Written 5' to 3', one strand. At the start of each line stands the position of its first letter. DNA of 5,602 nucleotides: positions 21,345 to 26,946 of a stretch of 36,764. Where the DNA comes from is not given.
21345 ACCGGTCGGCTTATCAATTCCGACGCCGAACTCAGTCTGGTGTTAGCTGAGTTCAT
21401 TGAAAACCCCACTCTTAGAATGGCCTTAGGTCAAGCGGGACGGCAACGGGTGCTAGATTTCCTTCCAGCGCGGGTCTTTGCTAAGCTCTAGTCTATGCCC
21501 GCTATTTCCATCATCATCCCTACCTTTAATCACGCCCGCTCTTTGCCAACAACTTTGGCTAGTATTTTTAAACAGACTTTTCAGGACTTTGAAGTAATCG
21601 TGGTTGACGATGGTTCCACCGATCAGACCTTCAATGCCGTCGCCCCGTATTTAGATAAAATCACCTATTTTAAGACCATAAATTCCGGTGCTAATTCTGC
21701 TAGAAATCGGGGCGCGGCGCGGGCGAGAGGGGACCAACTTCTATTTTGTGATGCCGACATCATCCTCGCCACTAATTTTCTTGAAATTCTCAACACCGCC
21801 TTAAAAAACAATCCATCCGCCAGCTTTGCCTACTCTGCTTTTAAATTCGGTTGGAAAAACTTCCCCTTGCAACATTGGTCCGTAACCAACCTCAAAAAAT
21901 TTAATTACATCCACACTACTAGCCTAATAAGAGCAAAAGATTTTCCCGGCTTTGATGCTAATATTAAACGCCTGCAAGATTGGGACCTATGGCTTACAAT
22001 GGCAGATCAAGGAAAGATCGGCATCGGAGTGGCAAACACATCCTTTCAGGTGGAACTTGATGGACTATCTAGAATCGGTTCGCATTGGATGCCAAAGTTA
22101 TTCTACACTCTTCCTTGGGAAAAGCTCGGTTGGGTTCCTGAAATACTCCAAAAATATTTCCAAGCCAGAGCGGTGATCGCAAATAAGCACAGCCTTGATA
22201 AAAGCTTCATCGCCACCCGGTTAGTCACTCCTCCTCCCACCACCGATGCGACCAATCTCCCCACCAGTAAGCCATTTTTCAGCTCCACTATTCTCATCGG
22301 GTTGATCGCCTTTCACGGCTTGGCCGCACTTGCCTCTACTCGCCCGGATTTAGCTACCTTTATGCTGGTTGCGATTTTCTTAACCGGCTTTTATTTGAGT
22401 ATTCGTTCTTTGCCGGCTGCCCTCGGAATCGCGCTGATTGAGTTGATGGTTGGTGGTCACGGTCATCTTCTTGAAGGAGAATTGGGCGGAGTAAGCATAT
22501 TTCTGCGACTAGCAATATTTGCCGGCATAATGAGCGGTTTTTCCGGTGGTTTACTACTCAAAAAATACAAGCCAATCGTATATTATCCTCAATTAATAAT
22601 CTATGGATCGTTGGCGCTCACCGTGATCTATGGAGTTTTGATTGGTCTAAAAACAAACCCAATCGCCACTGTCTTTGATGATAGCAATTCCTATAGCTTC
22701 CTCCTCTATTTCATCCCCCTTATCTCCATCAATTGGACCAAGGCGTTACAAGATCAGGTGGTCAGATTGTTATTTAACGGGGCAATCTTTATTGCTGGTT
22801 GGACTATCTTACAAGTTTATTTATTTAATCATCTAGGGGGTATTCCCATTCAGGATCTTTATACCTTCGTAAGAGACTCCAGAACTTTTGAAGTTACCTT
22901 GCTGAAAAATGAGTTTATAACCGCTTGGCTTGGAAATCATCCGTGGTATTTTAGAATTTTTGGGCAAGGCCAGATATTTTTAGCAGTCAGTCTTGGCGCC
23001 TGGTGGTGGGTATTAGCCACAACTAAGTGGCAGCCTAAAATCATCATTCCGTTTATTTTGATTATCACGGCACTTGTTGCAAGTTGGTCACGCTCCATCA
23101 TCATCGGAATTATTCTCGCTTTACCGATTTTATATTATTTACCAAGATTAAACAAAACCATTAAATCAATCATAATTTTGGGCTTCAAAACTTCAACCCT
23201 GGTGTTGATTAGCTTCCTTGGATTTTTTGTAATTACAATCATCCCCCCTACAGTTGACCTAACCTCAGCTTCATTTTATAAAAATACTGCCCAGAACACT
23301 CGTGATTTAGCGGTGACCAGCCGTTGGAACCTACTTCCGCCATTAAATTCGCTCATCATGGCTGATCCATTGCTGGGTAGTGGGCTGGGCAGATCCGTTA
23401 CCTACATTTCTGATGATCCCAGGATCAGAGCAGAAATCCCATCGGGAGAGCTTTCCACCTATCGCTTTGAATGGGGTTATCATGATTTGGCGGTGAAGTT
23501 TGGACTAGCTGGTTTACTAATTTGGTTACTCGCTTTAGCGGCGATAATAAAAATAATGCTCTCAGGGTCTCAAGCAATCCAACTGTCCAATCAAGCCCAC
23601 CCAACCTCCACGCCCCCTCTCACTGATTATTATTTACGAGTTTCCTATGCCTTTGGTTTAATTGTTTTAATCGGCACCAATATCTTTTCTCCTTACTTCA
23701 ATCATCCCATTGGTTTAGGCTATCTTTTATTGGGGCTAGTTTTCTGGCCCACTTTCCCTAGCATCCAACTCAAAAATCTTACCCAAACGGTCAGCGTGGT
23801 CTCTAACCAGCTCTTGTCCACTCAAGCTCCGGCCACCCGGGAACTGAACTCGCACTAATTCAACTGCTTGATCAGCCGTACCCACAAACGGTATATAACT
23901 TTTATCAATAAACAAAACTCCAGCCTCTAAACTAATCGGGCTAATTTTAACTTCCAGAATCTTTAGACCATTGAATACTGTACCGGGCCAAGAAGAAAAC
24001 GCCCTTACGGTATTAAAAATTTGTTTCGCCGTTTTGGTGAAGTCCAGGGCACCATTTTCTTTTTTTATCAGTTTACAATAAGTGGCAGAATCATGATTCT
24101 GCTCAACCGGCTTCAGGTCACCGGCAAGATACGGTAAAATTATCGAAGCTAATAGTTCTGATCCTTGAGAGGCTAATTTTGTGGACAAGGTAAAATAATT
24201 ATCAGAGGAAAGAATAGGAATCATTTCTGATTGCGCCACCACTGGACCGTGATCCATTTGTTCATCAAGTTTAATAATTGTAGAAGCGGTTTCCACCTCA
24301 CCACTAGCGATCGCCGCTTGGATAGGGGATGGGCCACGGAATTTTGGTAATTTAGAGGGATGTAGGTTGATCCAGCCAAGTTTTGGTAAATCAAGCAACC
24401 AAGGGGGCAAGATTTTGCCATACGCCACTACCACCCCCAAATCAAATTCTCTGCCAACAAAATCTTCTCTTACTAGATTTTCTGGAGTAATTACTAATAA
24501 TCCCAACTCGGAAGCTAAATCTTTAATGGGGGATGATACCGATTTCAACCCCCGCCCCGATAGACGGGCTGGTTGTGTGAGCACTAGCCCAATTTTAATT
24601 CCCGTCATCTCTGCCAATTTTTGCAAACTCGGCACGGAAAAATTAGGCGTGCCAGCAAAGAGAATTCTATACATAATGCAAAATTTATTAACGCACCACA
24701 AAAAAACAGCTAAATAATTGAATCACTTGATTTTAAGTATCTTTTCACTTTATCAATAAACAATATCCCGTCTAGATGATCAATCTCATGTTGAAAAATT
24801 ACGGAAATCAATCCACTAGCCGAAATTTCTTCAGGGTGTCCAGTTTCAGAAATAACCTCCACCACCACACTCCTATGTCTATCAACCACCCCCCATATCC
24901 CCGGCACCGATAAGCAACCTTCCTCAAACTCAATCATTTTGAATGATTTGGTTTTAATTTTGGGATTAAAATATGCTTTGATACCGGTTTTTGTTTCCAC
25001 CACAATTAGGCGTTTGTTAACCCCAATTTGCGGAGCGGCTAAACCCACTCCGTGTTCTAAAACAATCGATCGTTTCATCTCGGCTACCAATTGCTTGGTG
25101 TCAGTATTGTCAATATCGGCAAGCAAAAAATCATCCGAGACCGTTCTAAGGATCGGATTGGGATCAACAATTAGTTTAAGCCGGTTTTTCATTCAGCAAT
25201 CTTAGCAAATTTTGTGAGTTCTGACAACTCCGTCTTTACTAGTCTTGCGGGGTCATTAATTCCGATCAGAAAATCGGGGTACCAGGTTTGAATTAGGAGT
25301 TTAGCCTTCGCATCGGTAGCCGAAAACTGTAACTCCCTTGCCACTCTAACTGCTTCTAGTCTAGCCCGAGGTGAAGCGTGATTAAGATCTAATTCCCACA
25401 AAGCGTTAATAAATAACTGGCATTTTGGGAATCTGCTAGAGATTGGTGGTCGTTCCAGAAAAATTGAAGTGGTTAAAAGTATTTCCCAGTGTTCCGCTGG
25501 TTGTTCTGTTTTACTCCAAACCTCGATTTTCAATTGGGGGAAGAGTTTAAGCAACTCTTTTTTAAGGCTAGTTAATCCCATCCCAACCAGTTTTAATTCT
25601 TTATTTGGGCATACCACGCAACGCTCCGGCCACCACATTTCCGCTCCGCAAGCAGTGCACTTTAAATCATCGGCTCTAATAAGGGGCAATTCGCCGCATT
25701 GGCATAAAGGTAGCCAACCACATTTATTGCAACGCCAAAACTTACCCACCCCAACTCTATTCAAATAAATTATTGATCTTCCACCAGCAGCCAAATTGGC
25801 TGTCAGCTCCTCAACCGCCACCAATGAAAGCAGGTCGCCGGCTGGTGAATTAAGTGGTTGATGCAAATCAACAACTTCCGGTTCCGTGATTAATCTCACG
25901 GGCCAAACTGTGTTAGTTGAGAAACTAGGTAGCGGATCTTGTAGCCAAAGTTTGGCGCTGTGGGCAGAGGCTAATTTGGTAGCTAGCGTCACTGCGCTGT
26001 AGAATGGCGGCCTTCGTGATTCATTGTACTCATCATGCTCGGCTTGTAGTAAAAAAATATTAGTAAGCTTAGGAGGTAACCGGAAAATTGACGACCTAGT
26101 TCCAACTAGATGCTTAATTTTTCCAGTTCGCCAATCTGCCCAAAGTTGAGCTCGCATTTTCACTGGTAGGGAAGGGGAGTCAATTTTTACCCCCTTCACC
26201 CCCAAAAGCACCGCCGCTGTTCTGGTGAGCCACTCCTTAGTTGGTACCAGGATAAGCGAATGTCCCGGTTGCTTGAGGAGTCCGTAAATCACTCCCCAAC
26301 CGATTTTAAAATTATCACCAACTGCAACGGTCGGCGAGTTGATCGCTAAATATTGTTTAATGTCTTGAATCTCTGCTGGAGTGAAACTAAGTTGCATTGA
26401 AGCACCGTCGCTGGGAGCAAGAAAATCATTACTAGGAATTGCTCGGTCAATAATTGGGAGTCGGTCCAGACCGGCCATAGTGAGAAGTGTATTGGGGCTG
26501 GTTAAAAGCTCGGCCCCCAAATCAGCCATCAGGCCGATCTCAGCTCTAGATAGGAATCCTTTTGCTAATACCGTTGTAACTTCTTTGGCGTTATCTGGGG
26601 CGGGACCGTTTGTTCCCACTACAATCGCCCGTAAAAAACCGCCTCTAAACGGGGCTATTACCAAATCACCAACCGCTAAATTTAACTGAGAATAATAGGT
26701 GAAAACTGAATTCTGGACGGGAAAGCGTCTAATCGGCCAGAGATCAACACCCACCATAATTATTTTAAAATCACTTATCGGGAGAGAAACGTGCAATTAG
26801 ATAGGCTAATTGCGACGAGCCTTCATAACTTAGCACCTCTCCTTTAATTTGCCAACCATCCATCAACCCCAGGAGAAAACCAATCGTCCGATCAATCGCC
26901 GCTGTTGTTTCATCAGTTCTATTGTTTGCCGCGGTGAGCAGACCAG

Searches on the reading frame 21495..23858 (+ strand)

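Call 61: search_protein_families(library=pfam, proteins=[window:21495-23858:+])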
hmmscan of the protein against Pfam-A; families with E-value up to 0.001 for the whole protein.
window:21495-23858:+ (787 aa): 3 families
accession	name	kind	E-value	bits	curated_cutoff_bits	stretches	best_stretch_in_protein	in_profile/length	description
PF00535.33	Glycos_transf_2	-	1.7e-27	96.9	23.3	1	5-129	1-129/168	Glycosyl transferase family 2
PF10111.15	Glyco_tranf_2_2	-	3.2e-11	43.7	27.3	1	5-117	1-125/276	Glycosyltransferase like family 2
PF13641.12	Glyco_tranf_2_3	-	4.5e-09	37.1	27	1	2-115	1-121/230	Glycosyltransferase like family 2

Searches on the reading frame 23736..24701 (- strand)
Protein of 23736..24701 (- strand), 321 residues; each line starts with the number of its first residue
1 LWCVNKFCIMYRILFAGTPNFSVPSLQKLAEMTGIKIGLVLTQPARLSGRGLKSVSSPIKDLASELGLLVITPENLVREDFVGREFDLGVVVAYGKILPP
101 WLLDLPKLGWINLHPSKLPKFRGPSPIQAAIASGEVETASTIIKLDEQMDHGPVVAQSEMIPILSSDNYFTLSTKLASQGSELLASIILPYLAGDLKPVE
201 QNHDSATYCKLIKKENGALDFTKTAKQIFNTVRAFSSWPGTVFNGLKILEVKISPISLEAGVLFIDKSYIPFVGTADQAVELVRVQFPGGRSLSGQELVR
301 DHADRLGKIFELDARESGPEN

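Call 61: search_protein_families(library=pfam, proteins=[window:23736-24701:-])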
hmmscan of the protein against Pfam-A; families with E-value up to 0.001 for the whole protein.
window:23736-24701:- (321 aa): 2 families
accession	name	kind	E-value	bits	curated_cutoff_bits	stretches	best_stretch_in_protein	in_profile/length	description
PF00551.24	Formyl_trans_N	-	1.1e-26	94.1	26.1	1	13-186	3-179/181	Formyl transferase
PF02911.23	Formyl_trans_C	-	6.8e-14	52.3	21.1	1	212-301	2-98/100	Formyl transferase, C-terminal domain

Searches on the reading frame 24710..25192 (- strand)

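Call 61: search_protein_families(library=pfam, proteins=[window:24710-25192:-])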
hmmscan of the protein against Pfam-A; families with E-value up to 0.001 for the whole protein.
window:24710-25192:- (160 aa): 1 family
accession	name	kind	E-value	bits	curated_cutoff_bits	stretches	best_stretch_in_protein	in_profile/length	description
PF01327.26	Pep_deformylase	-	1.5e-42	145.3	22.8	1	6-151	3-152/156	Polypeptide deformylase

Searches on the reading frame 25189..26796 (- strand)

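Call 61: search_protein_families(library=pfam, proteins=[window:25189-26796:-])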
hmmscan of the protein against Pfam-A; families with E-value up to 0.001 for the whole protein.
window:25189-26796:- (535 aa): 1 family
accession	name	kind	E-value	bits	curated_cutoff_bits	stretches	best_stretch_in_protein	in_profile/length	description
PF17764.6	PriA_3primeBD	-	0.00083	19.6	22.7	0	29-105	9-91/96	3'DNA-binding domain (3'BD)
